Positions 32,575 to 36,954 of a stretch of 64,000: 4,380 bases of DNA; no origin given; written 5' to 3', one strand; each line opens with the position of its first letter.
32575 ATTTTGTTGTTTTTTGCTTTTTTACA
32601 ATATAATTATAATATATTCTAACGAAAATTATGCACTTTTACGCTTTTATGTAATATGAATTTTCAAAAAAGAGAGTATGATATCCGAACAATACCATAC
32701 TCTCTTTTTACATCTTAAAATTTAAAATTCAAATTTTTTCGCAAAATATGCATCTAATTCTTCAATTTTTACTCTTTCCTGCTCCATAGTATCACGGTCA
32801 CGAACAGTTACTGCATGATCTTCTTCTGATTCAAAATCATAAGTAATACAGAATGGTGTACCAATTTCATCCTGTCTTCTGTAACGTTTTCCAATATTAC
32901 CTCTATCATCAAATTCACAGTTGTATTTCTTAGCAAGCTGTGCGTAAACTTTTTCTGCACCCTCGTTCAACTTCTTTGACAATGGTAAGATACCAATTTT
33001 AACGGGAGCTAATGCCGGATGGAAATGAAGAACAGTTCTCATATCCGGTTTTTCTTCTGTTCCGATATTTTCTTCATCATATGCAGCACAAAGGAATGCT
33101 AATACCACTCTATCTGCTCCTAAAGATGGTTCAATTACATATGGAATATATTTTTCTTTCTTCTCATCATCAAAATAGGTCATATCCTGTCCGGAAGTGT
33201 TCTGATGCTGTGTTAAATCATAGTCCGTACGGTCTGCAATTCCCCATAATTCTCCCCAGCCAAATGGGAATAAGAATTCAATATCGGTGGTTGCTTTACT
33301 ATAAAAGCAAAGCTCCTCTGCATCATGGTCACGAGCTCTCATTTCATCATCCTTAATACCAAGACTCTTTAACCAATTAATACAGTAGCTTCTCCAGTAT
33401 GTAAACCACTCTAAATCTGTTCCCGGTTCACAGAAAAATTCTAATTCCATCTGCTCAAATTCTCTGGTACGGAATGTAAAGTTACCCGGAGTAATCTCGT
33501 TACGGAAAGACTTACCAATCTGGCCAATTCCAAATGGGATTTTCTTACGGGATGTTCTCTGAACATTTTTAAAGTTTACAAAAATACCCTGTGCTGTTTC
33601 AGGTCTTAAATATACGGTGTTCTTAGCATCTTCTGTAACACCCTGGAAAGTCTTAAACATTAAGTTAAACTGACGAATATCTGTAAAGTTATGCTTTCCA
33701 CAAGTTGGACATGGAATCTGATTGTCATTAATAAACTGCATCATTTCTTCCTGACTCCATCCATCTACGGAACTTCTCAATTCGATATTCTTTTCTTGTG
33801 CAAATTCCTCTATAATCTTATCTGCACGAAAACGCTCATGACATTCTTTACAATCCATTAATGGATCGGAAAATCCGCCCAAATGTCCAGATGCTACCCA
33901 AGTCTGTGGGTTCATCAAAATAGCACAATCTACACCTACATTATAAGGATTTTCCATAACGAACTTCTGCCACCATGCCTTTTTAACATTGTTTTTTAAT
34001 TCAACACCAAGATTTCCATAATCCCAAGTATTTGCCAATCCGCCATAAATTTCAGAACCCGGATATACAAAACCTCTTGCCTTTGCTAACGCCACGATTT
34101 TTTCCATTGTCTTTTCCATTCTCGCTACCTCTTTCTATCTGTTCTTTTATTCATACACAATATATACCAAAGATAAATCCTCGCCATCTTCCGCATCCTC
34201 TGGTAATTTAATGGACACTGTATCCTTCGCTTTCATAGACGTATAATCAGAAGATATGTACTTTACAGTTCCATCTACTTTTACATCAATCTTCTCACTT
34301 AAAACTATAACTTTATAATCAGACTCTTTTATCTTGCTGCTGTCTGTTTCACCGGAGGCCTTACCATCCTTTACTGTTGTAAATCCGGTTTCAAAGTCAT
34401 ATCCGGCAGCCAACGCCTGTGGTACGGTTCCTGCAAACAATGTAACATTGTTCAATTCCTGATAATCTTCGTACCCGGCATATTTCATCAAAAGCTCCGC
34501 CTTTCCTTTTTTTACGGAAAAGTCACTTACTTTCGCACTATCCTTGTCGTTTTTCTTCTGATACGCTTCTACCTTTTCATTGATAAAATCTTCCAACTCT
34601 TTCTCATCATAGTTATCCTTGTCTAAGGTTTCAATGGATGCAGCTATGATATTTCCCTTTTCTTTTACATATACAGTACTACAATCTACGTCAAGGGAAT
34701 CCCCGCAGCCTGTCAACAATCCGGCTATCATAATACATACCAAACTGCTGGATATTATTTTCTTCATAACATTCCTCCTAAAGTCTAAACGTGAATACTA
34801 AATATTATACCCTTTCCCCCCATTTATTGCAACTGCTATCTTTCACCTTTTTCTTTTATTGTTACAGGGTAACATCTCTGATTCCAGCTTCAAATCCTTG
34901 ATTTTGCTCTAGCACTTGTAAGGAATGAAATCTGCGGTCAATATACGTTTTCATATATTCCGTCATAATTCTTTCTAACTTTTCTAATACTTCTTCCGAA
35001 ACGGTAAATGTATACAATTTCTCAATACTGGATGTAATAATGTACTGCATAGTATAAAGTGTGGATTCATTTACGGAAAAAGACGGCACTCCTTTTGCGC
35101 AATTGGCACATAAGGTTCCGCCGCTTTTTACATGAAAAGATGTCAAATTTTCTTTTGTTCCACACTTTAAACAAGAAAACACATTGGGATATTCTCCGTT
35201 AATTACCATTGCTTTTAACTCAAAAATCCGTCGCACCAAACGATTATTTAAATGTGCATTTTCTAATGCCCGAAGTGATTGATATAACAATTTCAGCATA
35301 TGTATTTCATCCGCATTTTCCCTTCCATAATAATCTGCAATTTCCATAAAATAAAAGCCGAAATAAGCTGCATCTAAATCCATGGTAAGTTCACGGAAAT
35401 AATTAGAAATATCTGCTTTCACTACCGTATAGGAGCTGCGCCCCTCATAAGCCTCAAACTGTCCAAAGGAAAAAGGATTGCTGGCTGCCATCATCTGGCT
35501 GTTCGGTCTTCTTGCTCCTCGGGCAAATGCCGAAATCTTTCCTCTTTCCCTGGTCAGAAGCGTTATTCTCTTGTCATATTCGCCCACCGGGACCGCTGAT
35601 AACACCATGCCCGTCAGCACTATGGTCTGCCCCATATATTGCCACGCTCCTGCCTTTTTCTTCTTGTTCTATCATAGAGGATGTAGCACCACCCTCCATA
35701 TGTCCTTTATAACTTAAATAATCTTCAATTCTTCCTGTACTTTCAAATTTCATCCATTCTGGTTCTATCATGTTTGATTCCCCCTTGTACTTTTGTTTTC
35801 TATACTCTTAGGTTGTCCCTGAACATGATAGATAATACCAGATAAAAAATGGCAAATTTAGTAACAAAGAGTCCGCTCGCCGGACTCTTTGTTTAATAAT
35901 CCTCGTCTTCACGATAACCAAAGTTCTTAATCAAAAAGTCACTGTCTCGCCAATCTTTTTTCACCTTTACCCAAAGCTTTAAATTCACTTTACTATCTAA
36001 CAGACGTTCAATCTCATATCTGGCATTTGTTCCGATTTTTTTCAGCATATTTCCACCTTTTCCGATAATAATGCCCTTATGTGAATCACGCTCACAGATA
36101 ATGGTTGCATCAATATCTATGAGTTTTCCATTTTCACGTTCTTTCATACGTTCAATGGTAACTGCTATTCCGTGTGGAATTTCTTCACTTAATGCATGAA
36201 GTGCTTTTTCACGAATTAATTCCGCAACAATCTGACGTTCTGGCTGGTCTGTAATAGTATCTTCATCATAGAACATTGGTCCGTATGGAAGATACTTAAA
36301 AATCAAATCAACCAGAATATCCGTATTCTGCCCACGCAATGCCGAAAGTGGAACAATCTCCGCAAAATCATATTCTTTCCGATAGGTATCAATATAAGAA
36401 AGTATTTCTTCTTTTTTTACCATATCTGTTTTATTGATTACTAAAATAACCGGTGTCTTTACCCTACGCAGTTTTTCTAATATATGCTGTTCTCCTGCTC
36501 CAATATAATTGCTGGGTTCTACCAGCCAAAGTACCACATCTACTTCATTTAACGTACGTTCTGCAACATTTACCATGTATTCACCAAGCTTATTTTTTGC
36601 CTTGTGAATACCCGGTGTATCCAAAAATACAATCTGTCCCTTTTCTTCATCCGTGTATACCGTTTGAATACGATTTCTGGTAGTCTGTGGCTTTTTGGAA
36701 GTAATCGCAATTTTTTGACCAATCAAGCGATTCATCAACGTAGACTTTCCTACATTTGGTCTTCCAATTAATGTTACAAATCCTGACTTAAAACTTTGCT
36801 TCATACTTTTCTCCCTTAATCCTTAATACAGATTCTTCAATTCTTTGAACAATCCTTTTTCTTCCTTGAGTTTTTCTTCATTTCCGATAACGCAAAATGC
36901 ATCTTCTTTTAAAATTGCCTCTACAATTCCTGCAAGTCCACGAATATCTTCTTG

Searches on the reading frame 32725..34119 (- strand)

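Call 34: search_protein_families(library=pfam, proteins=[window:32725-34119:-], max_evalue=0.00001)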
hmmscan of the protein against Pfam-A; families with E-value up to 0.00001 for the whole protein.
window:32725-34119:- (465 aa): 2 families
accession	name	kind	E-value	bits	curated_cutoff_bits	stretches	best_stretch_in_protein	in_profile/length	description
PF03129.25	HGTP_anticodon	-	6e-22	78.1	21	1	375-461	2-93/94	Anticodon binding domain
PF00587.30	tRNA-synt_2b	-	9.1e-11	42.6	29.3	1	163-343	5-176/179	tRNA synthetase class II core domain (G, H, P, S and T)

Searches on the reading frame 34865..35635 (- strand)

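Call 34: search_protein_families(library=pfam, proteins=[window:34865-35635:-], max_evalue=0.00001)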
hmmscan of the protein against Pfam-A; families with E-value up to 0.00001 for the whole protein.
window:34865-35635:- (257 aa): 2 families
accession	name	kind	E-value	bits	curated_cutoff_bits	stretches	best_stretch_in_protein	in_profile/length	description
PF02565.21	RecO_C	-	1.8e-32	112.7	22.1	1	86-239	3-156/157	Recombination protein O C terminal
PF11967.14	RecO_N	-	3.7e-19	69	27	1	7-80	6-80/80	Recombination protein O N terminal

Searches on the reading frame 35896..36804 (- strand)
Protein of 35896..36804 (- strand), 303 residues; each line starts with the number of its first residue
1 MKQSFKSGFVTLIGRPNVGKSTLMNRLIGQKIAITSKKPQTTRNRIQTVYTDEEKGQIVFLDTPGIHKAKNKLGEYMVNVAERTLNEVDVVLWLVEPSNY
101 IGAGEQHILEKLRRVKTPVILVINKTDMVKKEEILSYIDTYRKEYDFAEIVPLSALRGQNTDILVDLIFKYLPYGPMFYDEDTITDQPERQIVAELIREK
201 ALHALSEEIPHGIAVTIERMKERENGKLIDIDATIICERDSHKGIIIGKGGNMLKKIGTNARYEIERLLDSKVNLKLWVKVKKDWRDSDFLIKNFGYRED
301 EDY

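Call 34: search_protein_families(library=pfam, proteins=[window:35896-36804:-], max_evalue=0.00001)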
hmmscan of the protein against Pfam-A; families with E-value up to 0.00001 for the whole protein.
window:35896-36804:- (303 aa): 8 families
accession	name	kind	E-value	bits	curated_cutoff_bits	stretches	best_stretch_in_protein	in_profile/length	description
PF01926.29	MMR_HSR1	-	7.7e-27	94.1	21.9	1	10-125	2-113/113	50S ribosome-binding GTPase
PF07650.23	KH_2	-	2.1e-23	82.4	22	1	208-286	1-78/78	KH domain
PF02421.24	FeoB_N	-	5.6e-14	52.4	27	1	10-166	3-154/156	Ferrous iron transport protein B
PF00009.33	GTP_EFTU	-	7.6e-14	52.2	26.5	1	10-173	6-187/188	Elongation factor Tu GTP binding domain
PF00350.29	Dynamin_N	-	4.1e-11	43.6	27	0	10-53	1-43/168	Dynamin family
PF04548.22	AIG1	-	8.1e-09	35.5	27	1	11-140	4-140/212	AIG1 family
PF03193.22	RsgA_GTPase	-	9.9e-09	35.7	30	0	2-68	101-170/174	RsgA GTPase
PF00071.28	Ras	-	4.7e-06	26.7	21.6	0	11-160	3-148/162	Ras family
